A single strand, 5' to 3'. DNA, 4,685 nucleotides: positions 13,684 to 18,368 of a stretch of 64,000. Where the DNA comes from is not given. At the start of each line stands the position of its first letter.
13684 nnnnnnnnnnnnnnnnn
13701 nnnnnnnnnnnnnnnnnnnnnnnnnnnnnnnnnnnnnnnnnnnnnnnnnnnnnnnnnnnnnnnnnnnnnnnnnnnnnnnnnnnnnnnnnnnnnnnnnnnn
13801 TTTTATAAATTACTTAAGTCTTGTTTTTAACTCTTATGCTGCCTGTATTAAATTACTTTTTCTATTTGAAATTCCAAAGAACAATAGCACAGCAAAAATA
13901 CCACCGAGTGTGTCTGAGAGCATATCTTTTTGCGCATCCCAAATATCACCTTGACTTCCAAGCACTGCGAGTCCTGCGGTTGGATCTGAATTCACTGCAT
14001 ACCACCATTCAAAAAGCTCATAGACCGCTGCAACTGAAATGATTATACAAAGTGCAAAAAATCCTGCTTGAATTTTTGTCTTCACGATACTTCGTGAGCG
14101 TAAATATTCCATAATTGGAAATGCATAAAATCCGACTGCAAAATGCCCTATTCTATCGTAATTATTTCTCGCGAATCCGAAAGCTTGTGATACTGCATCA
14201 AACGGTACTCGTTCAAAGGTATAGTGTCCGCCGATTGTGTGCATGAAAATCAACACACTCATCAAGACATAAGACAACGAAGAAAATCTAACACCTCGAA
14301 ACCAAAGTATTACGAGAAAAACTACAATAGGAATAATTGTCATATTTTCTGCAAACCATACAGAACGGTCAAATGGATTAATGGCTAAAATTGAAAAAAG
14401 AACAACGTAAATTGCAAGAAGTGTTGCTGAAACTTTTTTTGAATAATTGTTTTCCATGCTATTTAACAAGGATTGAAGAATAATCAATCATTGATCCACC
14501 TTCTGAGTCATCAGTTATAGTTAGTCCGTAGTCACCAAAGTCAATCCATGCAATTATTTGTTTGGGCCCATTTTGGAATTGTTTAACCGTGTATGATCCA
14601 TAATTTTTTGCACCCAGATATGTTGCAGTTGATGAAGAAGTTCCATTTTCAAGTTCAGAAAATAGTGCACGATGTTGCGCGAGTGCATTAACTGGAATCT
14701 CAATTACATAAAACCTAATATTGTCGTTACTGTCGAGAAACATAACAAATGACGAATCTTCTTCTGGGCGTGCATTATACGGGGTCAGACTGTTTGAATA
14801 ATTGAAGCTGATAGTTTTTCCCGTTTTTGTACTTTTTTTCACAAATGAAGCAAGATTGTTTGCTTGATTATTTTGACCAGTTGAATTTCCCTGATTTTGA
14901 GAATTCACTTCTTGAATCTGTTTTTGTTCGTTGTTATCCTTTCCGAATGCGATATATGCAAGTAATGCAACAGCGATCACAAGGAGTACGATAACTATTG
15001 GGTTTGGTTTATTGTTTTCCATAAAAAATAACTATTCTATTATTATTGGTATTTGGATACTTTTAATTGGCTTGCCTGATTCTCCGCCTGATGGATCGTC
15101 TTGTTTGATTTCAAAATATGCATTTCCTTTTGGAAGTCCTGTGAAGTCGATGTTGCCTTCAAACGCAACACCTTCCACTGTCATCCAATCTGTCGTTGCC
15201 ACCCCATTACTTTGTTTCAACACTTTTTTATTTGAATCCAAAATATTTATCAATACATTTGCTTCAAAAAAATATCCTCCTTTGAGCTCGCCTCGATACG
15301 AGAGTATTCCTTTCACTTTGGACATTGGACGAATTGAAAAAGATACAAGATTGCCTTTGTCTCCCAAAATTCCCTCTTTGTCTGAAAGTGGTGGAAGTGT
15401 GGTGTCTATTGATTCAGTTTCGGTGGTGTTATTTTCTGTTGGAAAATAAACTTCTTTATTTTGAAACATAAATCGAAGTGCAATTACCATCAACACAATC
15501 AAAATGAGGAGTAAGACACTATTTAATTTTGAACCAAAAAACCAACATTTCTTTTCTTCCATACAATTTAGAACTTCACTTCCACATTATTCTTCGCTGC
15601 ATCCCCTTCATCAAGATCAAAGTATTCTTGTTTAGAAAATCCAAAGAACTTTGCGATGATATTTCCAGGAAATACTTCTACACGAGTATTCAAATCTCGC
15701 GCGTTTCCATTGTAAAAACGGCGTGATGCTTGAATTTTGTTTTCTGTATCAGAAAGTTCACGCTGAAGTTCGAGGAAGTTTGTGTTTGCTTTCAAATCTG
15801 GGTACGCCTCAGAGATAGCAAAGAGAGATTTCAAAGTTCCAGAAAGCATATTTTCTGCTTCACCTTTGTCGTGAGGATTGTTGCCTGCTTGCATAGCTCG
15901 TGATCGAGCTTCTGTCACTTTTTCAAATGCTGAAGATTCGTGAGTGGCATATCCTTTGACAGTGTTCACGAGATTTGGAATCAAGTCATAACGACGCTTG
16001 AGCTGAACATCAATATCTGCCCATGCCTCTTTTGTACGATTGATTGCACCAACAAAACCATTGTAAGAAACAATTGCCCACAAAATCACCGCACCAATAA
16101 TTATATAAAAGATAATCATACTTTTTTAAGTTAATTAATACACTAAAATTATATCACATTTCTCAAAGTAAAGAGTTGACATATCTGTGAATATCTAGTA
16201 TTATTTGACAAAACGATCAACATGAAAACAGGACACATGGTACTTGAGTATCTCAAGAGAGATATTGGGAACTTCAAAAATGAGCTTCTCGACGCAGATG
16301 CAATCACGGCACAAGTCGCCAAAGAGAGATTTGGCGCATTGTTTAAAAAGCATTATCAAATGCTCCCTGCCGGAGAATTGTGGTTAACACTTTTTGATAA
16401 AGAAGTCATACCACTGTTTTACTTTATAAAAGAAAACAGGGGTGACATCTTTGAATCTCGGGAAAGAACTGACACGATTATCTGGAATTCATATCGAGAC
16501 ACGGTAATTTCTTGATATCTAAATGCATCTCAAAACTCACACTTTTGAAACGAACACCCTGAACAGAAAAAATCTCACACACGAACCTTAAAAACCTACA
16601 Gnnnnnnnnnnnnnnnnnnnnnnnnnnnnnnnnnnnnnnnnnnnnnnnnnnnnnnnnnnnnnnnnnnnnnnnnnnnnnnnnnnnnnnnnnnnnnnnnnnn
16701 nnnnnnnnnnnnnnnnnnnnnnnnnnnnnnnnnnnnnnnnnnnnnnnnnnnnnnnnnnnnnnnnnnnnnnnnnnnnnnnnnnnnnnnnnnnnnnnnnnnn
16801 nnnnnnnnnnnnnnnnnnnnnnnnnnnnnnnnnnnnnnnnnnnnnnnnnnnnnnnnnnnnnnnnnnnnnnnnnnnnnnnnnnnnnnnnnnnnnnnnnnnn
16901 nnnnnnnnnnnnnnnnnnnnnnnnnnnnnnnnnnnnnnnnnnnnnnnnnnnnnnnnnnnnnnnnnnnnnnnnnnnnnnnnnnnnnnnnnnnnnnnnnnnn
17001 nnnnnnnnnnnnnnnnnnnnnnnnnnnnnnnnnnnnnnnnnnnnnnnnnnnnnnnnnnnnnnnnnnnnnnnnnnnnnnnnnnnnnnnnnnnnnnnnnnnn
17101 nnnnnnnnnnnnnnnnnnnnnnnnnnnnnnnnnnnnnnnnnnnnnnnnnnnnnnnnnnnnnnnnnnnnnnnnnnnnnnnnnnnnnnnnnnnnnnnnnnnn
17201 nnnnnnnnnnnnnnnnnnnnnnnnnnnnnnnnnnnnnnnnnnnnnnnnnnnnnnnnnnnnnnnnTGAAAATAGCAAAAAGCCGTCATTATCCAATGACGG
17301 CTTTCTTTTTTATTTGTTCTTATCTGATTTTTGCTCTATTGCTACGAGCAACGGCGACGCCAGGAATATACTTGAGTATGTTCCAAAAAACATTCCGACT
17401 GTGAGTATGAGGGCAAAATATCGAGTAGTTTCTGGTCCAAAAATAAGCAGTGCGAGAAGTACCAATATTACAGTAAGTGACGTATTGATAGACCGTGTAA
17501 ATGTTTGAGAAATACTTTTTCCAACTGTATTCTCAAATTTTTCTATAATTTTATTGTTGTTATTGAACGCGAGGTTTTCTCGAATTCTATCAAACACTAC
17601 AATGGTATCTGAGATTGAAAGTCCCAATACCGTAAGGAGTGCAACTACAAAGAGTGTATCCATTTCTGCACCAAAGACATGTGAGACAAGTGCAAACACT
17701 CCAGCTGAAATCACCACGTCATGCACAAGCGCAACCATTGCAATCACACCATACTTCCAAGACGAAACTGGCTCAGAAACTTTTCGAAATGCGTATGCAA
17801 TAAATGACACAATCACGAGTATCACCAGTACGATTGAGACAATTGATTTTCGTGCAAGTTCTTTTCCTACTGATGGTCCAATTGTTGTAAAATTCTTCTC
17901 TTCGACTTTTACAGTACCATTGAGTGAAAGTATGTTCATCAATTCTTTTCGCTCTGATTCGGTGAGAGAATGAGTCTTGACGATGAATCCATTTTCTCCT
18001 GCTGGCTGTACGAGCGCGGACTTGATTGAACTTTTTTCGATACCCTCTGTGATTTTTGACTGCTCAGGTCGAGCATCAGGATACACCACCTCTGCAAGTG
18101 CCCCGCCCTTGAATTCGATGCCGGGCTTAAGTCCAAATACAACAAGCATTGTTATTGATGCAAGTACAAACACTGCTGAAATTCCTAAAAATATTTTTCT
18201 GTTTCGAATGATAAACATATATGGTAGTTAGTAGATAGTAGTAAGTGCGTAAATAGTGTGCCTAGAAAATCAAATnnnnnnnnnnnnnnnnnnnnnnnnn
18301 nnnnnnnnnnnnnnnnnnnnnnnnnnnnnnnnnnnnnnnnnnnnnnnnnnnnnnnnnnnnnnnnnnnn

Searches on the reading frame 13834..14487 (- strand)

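Call 80: search_protein_families(library=pfam, proteins=[window:13834-14487:-], max_evalue=0.001)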
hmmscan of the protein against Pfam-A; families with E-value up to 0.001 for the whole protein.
window:13834-14487:- (217 aa): 1 family
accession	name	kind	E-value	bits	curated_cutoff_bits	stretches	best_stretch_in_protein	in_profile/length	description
PF09997.14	DUF2238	-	3.1e-47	160.4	26.4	1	54-190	2-138/140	Predicted membrane protein (DUF2238)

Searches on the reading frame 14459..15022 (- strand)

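Call 80: search_protein_families(library=pfam, proteins=[window:14459-15022:-], max_evalue=0.001)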
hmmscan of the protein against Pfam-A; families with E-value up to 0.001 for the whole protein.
window:14459-15022:- (187 aa): 1 family
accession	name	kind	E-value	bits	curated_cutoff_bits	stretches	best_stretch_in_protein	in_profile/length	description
PF08968.15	DUF1885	-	5.4e-06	26.9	25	1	40-114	9-80/133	Domain of unknown function (DUF1885)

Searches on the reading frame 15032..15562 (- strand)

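Call 80: search_protein_families(library=pfam, proteins=[window:15032-15562:-], max_evalue=0.001)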
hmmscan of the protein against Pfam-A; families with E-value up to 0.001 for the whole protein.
window:15032-15562:- (176 aa): 1 family
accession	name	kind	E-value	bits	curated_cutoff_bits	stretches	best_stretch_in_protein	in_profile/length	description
PF10648.15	Gmad2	-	3.6e-08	34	25.7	1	98-161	25-86/86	Immunoglobulin-like domain of bacterial spore germination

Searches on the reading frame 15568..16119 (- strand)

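Call 80: search_protein_families(library=pfam, proteins=[window:15568-16119:-], max_evalue=0.001)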
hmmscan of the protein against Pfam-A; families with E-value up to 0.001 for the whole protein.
window:15568-16119:- (183 aa): 1 family
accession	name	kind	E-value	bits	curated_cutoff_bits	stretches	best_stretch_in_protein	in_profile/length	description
PF04011.17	LemA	-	2.2e-60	203.2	26.2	1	32-183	1-149/149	LemA family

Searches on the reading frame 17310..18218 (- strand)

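Call 80: search_protein_families(library=pfam, proteins=[window:17310-18218:-], max_evalue=0.001)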
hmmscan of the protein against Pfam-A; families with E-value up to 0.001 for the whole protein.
window:17310-18218:- (302 aa): 1 family
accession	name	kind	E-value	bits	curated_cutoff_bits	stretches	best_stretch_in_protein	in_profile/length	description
PF02355.23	SecD_SecF_C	-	8.7e-48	162.7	20.5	1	104-296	12-188/189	Protein export membrane protein SecD/SecF, C-terminal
